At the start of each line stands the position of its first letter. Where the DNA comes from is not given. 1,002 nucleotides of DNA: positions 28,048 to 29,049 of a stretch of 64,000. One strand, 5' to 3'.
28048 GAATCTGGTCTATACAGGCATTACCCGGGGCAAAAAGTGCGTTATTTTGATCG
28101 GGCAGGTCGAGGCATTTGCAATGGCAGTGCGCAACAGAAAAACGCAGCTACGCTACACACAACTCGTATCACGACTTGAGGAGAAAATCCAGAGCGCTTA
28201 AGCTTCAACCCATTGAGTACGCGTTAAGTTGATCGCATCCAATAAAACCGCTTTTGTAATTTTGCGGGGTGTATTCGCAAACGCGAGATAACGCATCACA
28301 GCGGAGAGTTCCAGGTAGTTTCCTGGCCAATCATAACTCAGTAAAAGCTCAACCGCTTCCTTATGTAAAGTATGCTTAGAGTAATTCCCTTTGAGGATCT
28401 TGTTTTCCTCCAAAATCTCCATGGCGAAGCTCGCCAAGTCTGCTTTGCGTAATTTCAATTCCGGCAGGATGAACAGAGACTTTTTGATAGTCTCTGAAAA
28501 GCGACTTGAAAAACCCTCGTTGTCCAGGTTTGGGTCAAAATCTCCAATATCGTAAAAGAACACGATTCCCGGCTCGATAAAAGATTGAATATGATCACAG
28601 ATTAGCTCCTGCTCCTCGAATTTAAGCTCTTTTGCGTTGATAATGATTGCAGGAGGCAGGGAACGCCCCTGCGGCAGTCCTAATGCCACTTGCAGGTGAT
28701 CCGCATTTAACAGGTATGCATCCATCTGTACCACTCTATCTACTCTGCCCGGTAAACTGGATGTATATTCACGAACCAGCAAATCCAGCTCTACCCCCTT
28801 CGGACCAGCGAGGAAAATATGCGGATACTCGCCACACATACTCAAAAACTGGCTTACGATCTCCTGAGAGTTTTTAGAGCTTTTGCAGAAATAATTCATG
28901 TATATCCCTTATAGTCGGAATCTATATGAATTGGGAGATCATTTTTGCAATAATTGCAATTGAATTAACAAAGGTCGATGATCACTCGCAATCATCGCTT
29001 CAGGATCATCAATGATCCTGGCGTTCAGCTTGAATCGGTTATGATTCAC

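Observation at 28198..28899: Standalone fossil sigma-54-activator AAA+ core lacking Walker A/B, GAFTGA and sensor-II arginine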

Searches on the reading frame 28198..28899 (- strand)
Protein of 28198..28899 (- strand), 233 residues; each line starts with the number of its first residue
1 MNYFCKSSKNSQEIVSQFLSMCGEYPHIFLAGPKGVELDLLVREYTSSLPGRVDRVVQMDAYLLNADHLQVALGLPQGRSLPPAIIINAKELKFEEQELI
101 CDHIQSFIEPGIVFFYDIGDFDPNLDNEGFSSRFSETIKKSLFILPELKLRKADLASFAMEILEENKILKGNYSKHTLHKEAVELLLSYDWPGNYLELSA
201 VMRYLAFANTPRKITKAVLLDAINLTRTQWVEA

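Call 3: search_protein_families(library=pfam, proteins=[window:28198-28899:-], max_evalue=10)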
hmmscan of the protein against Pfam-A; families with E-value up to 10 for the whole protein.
window:28198-28899:- (233 aa): 1 family
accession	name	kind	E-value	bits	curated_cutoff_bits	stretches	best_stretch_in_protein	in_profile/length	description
PF25601.1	AAA_lid_14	-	3.6e-08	33.5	27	1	151-223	3-74/87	AAA+ ATPase lid domain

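Call 4: search_protein_families(library=ncbifam, proteins=[window:28198-28899:-], max_evalue=10)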
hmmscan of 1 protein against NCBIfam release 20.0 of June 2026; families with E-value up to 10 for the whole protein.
window:28198-28899:- (233 aa): 20 families
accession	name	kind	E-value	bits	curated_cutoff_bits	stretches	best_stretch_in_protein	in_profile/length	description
TIGR01818.1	ntrC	equivalog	2.7e-07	29.8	558.6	1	145-225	304-383/463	nitrogen regulation protein NR(I)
NF008485.2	PRK11388.1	equivalog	9.4e-07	27.5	551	1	130-226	484-578/643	dihydroxyacetone kinase operon transcriptional regulator DhaR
TIGR01817.1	nifA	equivalog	1.6e-06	27.2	528.85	1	143-218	364-437/534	nif-specific transcriptional activator NifA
NF003451.0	PRK05022.1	equivalog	1.8e-06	27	476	1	145-223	360-437/512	nitric oxide reductase transcriptional regulator NorR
NF041552.1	TF_PrdR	equivalog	2.2e-06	26.3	795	1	145-219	437-510/577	sigma-54 dependent transcriptional regulator PrdR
NF049963.1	RespRegFlgRCampy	domain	4.5e-06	25.8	750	1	144-209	303-367/429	fla regulon two-component system response regulator FlgR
NF041946.1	LuxO_transreg_Vib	equivalog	1.5e-05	24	800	1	143-225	297-382/463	quorum-sensing sigma-54 dependent transcriptional regulator LuxO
NF038308.1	RNA_repair_RtcR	equivalog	5.8e-05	22.1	650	1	142-231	351-444/530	RNA repair transcriptional activator RtcR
NF011953.0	PRK15424.1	equivalog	0.00023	19.9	703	1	144-207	397-463/538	propionate catabolism operon regulatory protein PrpR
TIGR02974.1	phageshock_pspF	equivalog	0.00054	19.3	443.55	1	143-220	167-245/336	phage shock protein operon transcriptional activator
TIGR02329.1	propionate_PrpR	equivalog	0.00055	18.7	499.2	1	145-210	383-451/526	propionate catabolism operon regulatory protein PrpR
TIGR02915.1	PEP_resp_reg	equivalog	0.0015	17.5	502.6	1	143-217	307-380/445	PEP-CTERM-box response regulator transcription factor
NF051870.1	NAssimRespRegNtrX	equivalog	0.0028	16.6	600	1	145-209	305-369/452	nitrogen assimilation response regulator NtrX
NF008176.1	PRK10923.1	equivalog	0.003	16.2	620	1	144-212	307-374/469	nitrogen regulation protein NR(I)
NF008469.0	PRK11361.1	equivalog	0.0042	15.8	714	1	144-212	312-379/461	acetoacetate metabolism transcriptional regulator AtoC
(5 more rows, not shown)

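Call 5: search_solved_structures(query=window:28198-28899:-, max_evalue=10, show_alignments=3)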
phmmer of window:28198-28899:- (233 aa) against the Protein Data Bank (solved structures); distinct sequences matched with E-value up to 10: 24.
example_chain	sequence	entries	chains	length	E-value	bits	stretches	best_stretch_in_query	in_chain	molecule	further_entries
5ep1_A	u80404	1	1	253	0.0059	19.7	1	144-214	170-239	Putative repressor protein luxO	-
5ep2_A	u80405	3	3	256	0.006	19.7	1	144-214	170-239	Putative repressor protein luxO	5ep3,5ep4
5ep0_A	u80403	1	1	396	0.011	18.9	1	144-214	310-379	Putative repressor protein luxO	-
1ny6_A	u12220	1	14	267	0.018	18.2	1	145-206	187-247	transcriptional regulator (NtrC family)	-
4ly6_A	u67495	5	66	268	0.018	18.2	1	145-206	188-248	Transcriptional regulator (NtrC family)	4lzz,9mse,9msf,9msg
3m0e_A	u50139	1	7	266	0.018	18.2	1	145-206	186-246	Transcriptional regulator (NtrC family)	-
1ojl_A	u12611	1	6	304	0.022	17.9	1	144-206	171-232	TRANSCRIPTIONAL REGULATORY PROTEIN ZRAR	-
1ny5_A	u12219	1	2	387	0.032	17.3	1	145-205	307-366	transcriptional regulator (NtrC family)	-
4l4u_A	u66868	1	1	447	0.035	17.2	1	145-206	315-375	Transcriptional regulator (NtrC family)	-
9qq6_C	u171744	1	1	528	0.038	17.1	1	142-218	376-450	Nif-specific regulatory protein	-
6lua_A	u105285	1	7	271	0.057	16.5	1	145-222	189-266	Flagellar regulatory protein C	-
4bs1_A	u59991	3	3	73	0.07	16.2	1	171-205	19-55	TRANSCRIPTIONAL REGULATOR (NTRC FAMILY) | TRANSCRIPTIONAL REGULATOR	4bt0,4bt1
6luf_A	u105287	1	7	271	0.074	16.1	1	145-222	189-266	Flagellar regulatory protein C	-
4qhs_A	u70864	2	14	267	0.076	16.1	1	145-222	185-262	Flagellar regulatory protein C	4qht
7v2b_A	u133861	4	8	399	0.077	16.1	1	128-204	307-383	VpsR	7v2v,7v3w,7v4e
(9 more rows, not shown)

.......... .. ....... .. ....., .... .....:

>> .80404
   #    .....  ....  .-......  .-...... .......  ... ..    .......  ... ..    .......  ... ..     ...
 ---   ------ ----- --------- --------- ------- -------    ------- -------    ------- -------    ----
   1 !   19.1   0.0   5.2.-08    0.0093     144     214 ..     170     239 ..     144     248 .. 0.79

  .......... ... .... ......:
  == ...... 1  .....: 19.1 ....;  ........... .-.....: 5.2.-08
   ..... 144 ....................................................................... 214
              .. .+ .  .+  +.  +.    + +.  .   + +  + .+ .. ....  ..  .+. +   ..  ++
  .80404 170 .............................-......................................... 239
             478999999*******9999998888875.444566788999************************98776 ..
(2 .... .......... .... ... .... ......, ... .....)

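Call 6: find_homologous_proteins(query=window:28198-28899:-, max_evalue=0.001)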
Query window:28198-28899:- (233 aa): 2 proteins with E <= 0.001 among 501 candidates.
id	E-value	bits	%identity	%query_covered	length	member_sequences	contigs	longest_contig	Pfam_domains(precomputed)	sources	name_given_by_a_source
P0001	8.9e-151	518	100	100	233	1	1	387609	PF25601.2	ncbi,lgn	-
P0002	7.2e-29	119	33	100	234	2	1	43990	PF25601.2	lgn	-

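Call 11: find_encoding_contigs(protein=P0002, flank=10000, max_places=6)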
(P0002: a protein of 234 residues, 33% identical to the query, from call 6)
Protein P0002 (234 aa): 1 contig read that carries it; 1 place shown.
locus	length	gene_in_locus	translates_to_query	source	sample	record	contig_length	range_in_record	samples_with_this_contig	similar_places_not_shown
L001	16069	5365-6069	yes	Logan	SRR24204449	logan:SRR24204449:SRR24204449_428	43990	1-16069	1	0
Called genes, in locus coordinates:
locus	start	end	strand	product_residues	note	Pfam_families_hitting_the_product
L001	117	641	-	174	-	PF13398:Peptidase_M50B (weak)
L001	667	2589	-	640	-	PF13292:DXP_synthase_N, PF02775:TPP_enzyme_C (faint), PF02779:Transket_pyr, PF02780:Transketolase_C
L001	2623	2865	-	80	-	PF02609:Exonuc_VII_S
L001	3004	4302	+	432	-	PF16491:Peptidase_M48_N, PF01435:Peptidase_M48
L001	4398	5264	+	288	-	PF03372:Exo_endo_phos, PF19580:Exo_endo_phos_3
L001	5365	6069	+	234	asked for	PF25601:AAA_lid_14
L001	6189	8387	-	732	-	PF23139:OB_YrrC, PF14520:HHH_5 (weak), PF14490:HHH_RecD2, PF01443:Viral_helicase1 (faint), PF13245:AAA_19, PF13604:AAA_30, PF18335:SH3_13, PF13538:UvrD_C_2, +1 more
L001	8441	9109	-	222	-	PF00702:Hydrolase, PF12710:HAD (weak), PF13344:Hydrolase_6 (faint), PF13419:HAD_2, PF13242:Hydrolase_like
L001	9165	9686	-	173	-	-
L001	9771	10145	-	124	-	PF03733:YccF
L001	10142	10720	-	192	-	PF00156:Pribosyltran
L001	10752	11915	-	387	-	PF00278:Orn_DAP_Arg_deC (weak)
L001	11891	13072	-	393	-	PF03435:Sacchrp_dh_NADP, PF16653:Sacchrp_dh_C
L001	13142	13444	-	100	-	-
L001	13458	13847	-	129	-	PF07309:FlaF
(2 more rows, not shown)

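Call 12: list_cluster_members(proteins=[P0001, P0002])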
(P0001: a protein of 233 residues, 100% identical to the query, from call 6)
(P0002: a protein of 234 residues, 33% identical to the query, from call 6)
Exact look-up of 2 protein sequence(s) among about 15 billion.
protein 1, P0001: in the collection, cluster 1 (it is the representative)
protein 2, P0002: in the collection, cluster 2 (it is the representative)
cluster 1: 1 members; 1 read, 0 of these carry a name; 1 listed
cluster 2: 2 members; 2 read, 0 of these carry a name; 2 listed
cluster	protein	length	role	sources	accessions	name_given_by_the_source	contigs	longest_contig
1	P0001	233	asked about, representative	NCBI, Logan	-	-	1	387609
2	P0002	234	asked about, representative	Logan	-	-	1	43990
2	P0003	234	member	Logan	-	-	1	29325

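Call 15: find_related_loci(query=A1, collection=genome_contigs, flank=10000)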
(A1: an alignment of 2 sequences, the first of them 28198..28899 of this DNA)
Query A1 (233 aa) in genome_contigs; peptide patterns used: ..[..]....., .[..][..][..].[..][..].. (x = any residue, [..] = any of these).
64 stretches matched a pattern; 16 encode a relative of the query (tblastn E <= 1e-3); 16 distinct loci.
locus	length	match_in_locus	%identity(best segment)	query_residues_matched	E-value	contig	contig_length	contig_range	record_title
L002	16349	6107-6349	37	124-202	1e-8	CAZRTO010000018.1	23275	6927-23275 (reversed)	MAG TPA_asm: uncultured bacterium isolate binchicken_co27_245 genome assembly, contig: NODE_3857_length_23275_cov_7.7024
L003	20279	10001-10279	29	120-216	2e-8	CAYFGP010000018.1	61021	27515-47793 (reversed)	MAG TPA_asm: uncultured Oleiphilus sp. isolate ERP003628_co2_36 genome assembly, contig: NODE_315_length_61021_cov_14.74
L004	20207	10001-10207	36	152-223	4e-8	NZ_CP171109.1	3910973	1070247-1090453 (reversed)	Alcaligenes sp. WGS1538 chromosome, complete genome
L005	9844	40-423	28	85-202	8e-8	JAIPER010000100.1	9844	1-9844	MAG: Desulfohalobiaceae bacterium isolate Tobar18m-G6 Tobar18m-C2504, whole genome shotgun sequence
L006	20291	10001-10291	28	123-221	1e-7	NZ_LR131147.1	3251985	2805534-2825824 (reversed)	Intestinimonas massiliensis (ex Afouda et al. 2020) strain Marseille-P3064, whole genome shotgun sequence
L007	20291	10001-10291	27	123-221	4e-7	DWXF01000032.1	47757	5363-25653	MAG TPA_asm: Candidatus Flavonifractor merdavium isolate 3313 ChiHile2__C94231_L47757_SAMN08009803, whole genome shotgun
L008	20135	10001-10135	53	181-221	4e-7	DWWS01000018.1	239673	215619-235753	MAG TPA_asm: Candidatus Eisenbergiella merdavium isolate USAMLcec2-132 USAMLcec2__C31817_L239673_SAMN06368938, whole gen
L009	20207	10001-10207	36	135-202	2e-6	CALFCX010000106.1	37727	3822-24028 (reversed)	MAG TPA_asm: uncultured bacterium isolate SRR3330206_bin.81_CONCOCT_v1.1_MAG genome assembly, contig: ERZ724085.881, who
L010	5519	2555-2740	43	140-203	8e-6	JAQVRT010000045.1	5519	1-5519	MAG: Candidatus ainarchaeum sp. isolate STF1_257 NODE_57853_length_5519_cov_2.151335_Sandtown_F1, whole genome shotgun s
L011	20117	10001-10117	51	169-205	1e-5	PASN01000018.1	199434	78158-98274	MAG: Halobacteriovoraceae bacterium isolate SAT180 MHASMcontig_824719, whole genome shotgun sequence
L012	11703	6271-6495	34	145-221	1e-5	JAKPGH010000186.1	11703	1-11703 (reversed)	MAG: Bacillota bacterium isolate JPMR_metabat.64_sub k141_173607, whole genome shotgun sequence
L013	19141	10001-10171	37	145-202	2e-5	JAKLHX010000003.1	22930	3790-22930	MAG: Candidatus Margulisiibacteriota bacterium isolate RA.bin73 RA.bin73_3, whole genome shotgun sequence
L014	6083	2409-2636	30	125-205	5e-5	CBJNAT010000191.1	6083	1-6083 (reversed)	MAG TPA_asm: uncultured Gammaproteobacteria bacterium isolate SRR27822725_binner12_Refined_17 genome assembly, contig: E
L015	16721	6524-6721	36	138-202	7e-5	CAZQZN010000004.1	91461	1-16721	MAG TPA_asm: uncultured bacterium isolate binchicken_co135_34 genome assembly, contig: NODE_553_length_91461_cov_4.31425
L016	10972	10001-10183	34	145-206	9e-5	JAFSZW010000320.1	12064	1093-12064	MAG: Clostridia bacterium isolate RGIG3625 Goat_Rumen.Co__c1611967, whole genome shotgun sequence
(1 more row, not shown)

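Call 16: find_encoding_contigs(protein=P0001, flank=1000, max_places=3)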
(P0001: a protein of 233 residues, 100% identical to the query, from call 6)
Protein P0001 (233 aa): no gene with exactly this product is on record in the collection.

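Call 17: predict_structure(alignment_id=A1)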
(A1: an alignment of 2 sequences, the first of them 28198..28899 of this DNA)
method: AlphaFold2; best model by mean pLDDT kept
length: 233 residues; sequences in the alignment: 2
mean_pLDDT: 73.4   pTM: 0.63
mean pLDDT of the five models: 73.4, 68.1, 67.1, 66.2, 58.5
residues with pLDDT >= 90: 4; 70-90: 152; 50-70: 68; < 50: 9
segments of 3 or more residues with pLDDT < 50: 170-172, 230-233
pLDDT, mean of each block of 10 residues (from residue 1): 62 81 88 66 79 70 61 55 82 79 74 83 68 82 75 71 65 67 80 67 82 86 76 35
secondary structure, 60 per line:
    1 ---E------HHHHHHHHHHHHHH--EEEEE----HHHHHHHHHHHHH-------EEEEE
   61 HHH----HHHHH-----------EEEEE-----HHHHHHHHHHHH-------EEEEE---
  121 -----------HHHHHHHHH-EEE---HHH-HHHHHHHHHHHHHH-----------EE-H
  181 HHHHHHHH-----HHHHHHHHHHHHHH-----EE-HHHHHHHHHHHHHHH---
elements in order: H11-24 E27-31 H36-48 E56-60 H68-72 E84-88 H94-105 E113-117 H132-140 E142-144 H152-165 H180-188 H194-207 H216-230

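Call 19: search_protein_representatives(alignment_id=A1)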
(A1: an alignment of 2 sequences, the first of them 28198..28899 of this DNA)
Query: 2 sequences, 238 profile positions. Proteins with E-value up to 0.001 (for the whole library): 2014; up to 1e-10: 18; up to 1e-30: 5. The best 150 are listed.
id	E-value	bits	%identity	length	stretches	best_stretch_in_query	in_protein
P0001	2.1e-128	443.3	-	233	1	1-238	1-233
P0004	3.1e-63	229.9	-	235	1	1-237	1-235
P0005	6.0e-52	193.0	-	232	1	1-235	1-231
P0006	1.2e-45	172.3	-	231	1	1-237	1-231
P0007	2.1e-44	168.3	-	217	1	15-236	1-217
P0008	1.3e-13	67.5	-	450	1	15-229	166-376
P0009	1.3e-13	67.5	-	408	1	3-226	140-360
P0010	2.9e-13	66.3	-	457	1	2-227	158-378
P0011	3.3e-13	66.2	-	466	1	10-231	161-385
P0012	6.5e-13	65.2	-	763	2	123-224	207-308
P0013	2.1e-12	63.5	-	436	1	15-228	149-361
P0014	2.9e-12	63.1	-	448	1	23-212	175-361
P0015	3.5e-12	62.8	-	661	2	146-223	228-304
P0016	1.4e-11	60.8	-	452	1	3-222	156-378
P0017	1.8e-11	60.5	-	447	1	3-229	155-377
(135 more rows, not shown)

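Call 21: fold_search(model_id=the predicted structure, library=pdb)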
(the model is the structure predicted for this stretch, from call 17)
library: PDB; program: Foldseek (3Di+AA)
matches with E <= 10: 1366; with E <= 0.001: 133
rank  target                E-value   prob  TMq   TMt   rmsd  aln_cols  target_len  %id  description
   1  1ny6_B                8.7e-09  1.00  0.64  0.62   6.1       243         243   21  Crystal structure of sigm54 activator (AAA+ ATPase) in the active state (released 2003-11-11)
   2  4lzz_W                9.7e-09  1.00  0.63  0.60   7.3       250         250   21  Nucleotide-induced asymmetry within atpase activator ring drives s54-RNAP interaction and ATP hydrolysis (released 2013-12-04)
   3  4l4u                  1.2e-08  1.00  0.58  0.38   7.7       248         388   21  Crystal structure of construct containing A. aeolicus NtrC1 receiver, central and DNA binding domains (released 2013-08-28)
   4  1ny6_H                1.4e-08  1.00  0.64  0.61   6.3       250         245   22  Crystal structure of sigm54 activator (AAA+ ATPase) in the active state (released 2003-11-11)
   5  1ny6_A                1.4e-08  1.00  0.64  0.61   6.6       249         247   21  Crystal structure of sigm54 activator (AAA+ ATPase) in the active state (released 2003-11-11)
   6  3m0e_A                1.6e-08  1.00  0.65  0.62   6.7       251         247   22  Crystal structure of the ATP-bound state of Walker B mutant of NtrC1 ATPase domain (released 2010-11-03)
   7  4lzz_E                2.2e-08  1.00  0.62  0.57   7.1       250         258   20  Nucleotide-induced asymmetry within atpase activator ring drives s54-RNAP interaction and ATP hydrolysis (released 2013-12-04)
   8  1ny6_C                3.7e-08  1.00  0.64  0.61   7.0       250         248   21  Crystal structure of sigm54 activator (AAA+ ATPase) in the active state (released 2003-11-11)
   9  1ny6_L                6.8e-08  1.00  0.63  0.60   7.1       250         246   20  Crystal structure of sigm54 activator (AAA+ ATPase) in the active state (released 2003-11-11)
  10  1ny5_A                1.1e-07  1.00  0.63  0.41   6.8       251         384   22  Crystal structure of sigm54 activator (AAA+ ATPase) in the inactive state (released 2003-11-11)
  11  1ny5_B                1.3e-07  1.00  0.62  0.41   6.9       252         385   21  Crystal structure of sigm54 activator (AAA+ ATPase) in the inactive state (released 2003-11-11)
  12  6lua_D                2.1e-07  1.00  0.63  0.60   5.7       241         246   16  Cis-mutant R349A of the central AAA+ domain of the flagellar regulatory protein FlrC (released 2020-03-18)
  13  2c9c                  2.1e-07  1.00  0.56  0.54   6.5       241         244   18  Structural basis of the nucleotide driven conformational changes in the AAA domain of transcription activator PspF (released 2006-02-01)
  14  6lua_A                2.3e-07  1.00  0.63  0.60   5.9       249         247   16  Cis-mutant R349A of the central AAA+ domain of the flagellar regulatory protein FlrC (released 2020-03-18)
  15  4lzz_L                2.3e-07  1.00  0.63  0.60   6.2       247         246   20  Nucleotide-induced asymmetry within atpase activator ring drives s54-RNAP interaction and ATP hydrolysis (released 2013-12-04)
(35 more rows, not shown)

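Call 23: search_protein_families(library=pfam, proteins=[P0008, P0009, P0010, P0011, P0013, P0016, P0004, P0005, P0006, P0007], max_evalue=0.01)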
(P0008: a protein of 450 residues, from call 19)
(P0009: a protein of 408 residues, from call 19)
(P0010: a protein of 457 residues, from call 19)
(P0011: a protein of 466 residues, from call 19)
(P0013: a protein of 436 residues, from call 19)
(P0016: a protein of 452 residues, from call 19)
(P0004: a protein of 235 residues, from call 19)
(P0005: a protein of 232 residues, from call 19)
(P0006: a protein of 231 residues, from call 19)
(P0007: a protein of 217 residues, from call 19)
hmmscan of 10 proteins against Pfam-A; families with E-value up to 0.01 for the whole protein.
P0008 (450 aa): 3 families
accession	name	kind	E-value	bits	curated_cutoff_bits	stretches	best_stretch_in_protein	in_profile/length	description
PF00072.30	Response_reg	-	9.5e-19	68.1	30.2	1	5-114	1-110/111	Response regulator receiver domain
PF25601.1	AAA_lid_14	-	2.3e-12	47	27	1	302-385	2-84/87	AAA+ ATPase lid domain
PF03709.21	OKR_DC_1_N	-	0.0026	18.4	29.3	1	14-82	5-71/111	Orn/Lys/Arg decarboxylase, N-terminal domain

P0009 (408 aa): 1 family
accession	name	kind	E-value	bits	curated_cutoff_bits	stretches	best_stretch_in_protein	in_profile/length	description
PF25601.1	AAA_lid_14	-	9.3e-09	35.4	27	1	290-366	2-78/87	AAA+ ATPase lid domain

P0010 (457 aa): 2 families
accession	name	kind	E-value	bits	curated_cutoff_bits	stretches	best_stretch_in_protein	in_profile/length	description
PF00072.30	Response_reg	-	3.8e-19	69.3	30.2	1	5-114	1-110/111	Response regulator receiver domain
PF25601.1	AAA_lid_14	-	3.3e-10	40.1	27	1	305-386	1-81/87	AAA+ ATPase lid domain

P0011 (466 aa): 5 families
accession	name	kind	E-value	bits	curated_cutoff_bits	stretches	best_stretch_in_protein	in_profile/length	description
PF00072.30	Response_reg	-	4.7e-22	78.7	30.2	1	1-107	4-110/111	Response regulator receiver domain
PF25601.1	AAA_lid_14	-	9.9e-10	38.6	27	1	308-386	1-78/87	AAA+ ATPase lid domain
PF15752.10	DUF4688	-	0.0021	17.8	27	1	288-342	82-135/400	Domain of unknown function (DUF4688)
PF06490.17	FleQ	-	0.0036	18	22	0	54-108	56-104/108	Flagellar regulatory protein FleQ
PF23198.2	PDE8A_N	-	0.0047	17.3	29.6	1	13-73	28-89/147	PDE8A-like, N-terminal domain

P0013 (436 aa): 3 families
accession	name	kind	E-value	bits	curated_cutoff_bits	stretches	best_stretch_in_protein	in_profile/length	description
PF00072.30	Response_reg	-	5.4e-22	78.5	30.2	1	5-113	1-109/111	Response regulator receiver domain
PF25601.1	AAA_lid_14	-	3.4e-09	36.8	27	1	289-364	2-77/87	AAA+ ATPase lid domain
PF06490.17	FleQ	-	0.0032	18.2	22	0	5-113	2-102/108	Flagellar regulatory protein FleQ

P0016 (452 aa): 4 families
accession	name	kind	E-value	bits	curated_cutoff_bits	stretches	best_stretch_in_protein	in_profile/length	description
PF00072.30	Response_reg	-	1.9e-22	80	30.2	1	5-114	1-110/111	Response regulator receiver domain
PF25601.1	AAA_lid_14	-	1e-11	44.9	27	1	311-388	2-78/87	AAA+ ATPase lid domain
PF06490.17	FleQ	-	0.0083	16.9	22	0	4-111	1-100/108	Flagellar regulatory protein FleQ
PF23198.2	PDE8A_N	-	0.0095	16.3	29.6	0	23-80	31-89/147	PDE8A-like, N-terminal domain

P0004 (235 aa): 1 family
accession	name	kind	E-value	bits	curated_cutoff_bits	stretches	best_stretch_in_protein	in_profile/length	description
PF25601.1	AAA_lid_14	-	2.1e-09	37.5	27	1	152-231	2-79/87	AAA+ ATPase lid domain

P0005 (232 aa): 1 family
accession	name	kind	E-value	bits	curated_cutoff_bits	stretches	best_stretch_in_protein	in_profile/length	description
PF25601.1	AAA_lid_14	-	2.7e-07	30.7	27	1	150-227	2-77/87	AAA+ ATPase lid domain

P0006 (231 aa): 1 family
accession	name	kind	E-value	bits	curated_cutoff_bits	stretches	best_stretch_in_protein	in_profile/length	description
PF25601.1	AAA_lid_14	-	5e-10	39.5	27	1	150-218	2-70/87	AAA+ ATPase lid domain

P0007 (217 aa): 1 family
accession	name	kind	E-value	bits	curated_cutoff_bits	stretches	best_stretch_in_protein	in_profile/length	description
PF25601.1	AAA_lid_14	-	4.1e-09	36.6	27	1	137-208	2-73/87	AAA+ ATPase lid domain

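Call 25: find_homologous_proteins(query=A2, max_evalue=1e-8)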
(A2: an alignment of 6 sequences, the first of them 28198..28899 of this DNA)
Query A2 (6 sequences) (233 aa, profile of the alignment): 11 proteins with E <= 1e-8 among 5401 candidates.
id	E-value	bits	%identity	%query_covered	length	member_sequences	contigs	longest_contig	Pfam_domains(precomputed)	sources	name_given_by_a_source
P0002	7.0e-103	361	33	100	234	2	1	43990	PF25601.2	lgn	-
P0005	4.0e-99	349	32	98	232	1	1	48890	PF25601.2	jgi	jgi:hypothetical protein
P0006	4.0e-94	332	35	100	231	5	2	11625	PF25601.2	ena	-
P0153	4.3e-89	316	36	98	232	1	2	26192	PF25601.2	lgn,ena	-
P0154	1.0e-88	315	33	99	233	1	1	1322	PF25601.2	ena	-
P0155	7.2e-88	312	34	99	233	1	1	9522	PF25601.2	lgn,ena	-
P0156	6.1e-87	309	34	98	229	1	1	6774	PF25601.2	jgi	jgi:hypothetical protein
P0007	6.3e-87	309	33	92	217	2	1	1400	PF25601.2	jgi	jgi:hypothetical protein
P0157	1.6e-86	308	34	98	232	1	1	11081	PF25601.2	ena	-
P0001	6.9e-86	306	100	100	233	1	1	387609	PF25601.2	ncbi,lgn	-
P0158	9.2e-86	305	32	100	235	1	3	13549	PF25601.2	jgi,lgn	-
